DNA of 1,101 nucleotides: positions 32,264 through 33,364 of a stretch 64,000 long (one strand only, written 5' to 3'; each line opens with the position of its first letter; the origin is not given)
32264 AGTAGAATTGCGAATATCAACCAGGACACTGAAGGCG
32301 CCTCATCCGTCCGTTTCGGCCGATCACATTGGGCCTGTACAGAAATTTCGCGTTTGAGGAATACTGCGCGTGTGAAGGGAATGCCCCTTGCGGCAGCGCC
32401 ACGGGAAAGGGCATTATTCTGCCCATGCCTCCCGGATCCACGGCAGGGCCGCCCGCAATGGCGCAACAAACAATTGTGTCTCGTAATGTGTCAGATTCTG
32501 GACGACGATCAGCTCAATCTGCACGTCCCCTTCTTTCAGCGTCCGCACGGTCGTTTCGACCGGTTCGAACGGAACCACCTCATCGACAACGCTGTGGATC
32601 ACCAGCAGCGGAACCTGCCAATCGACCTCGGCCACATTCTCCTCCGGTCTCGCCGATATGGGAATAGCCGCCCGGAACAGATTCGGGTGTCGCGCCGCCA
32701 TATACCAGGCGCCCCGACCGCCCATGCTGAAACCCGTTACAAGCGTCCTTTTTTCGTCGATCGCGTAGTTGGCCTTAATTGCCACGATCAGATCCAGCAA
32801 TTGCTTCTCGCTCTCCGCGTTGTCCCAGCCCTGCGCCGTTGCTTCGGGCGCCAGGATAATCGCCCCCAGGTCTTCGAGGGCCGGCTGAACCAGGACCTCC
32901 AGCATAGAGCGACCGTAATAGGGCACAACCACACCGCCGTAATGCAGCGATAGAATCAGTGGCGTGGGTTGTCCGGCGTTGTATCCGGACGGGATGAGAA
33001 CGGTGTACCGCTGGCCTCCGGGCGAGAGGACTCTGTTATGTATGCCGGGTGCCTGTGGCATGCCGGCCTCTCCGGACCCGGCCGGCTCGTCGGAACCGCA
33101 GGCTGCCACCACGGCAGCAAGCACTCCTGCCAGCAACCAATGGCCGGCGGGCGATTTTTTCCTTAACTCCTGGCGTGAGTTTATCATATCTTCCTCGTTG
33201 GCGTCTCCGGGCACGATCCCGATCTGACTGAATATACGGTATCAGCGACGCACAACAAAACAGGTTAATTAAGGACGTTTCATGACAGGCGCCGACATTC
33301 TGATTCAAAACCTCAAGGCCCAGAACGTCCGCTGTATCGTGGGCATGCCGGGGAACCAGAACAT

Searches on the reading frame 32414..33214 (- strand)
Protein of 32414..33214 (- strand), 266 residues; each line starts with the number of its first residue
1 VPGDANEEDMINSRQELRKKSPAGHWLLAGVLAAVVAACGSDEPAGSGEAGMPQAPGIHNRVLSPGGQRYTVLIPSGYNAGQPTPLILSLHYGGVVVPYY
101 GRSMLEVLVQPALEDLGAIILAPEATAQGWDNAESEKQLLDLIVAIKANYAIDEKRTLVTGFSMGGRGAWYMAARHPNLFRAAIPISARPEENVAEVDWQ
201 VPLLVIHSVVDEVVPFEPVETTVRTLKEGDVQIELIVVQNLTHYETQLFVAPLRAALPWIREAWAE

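Call 11: search_protein_families(library=pfam, proteins=[window:32414-33214:-], max_evalue=0.01)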
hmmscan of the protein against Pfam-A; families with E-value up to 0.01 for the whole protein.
window:32414-33214:- (266 aa): 9 families
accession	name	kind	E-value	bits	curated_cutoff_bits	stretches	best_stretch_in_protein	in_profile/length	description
PF00326.27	Peptidase_S9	-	1.4e-11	44.7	22.6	2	192-243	136-187/213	Prolyl oligopeptidase family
PF01738.24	DLH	-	1.9e-08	34.6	21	1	136-243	78-186/217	Dienelactone hydrolase family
PF00756.26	Esterase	-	1.6e-07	31.8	22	1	142-187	102-147/251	Putative esterase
PF12740.14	PETase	-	6.4e-07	29.5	28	1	149-244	119-212/263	PET hydrolase-like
PF02230.22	Abhydrolase_2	-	1.1e-05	25.9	23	1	139-247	89-203/217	Phospholipase/Carboxylesterase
PF00561.26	Abhydrolase_1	-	2.7e-05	24.4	25.8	1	153-194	68-107/245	alpha/beta hydrolase fold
PF12146.15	Hydrolase_4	-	2.9e-05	23.9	27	0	198-236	189-227/239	Serine aminopeptidase, S33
PF03583.20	LIP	-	0.0034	17.2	23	1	200-265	215-279/286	Secretory lipase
PF12695.13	Abhydrolase_5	-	0.0092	16.2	27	0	155-228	57-128/164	Alpha/beta hydrolase family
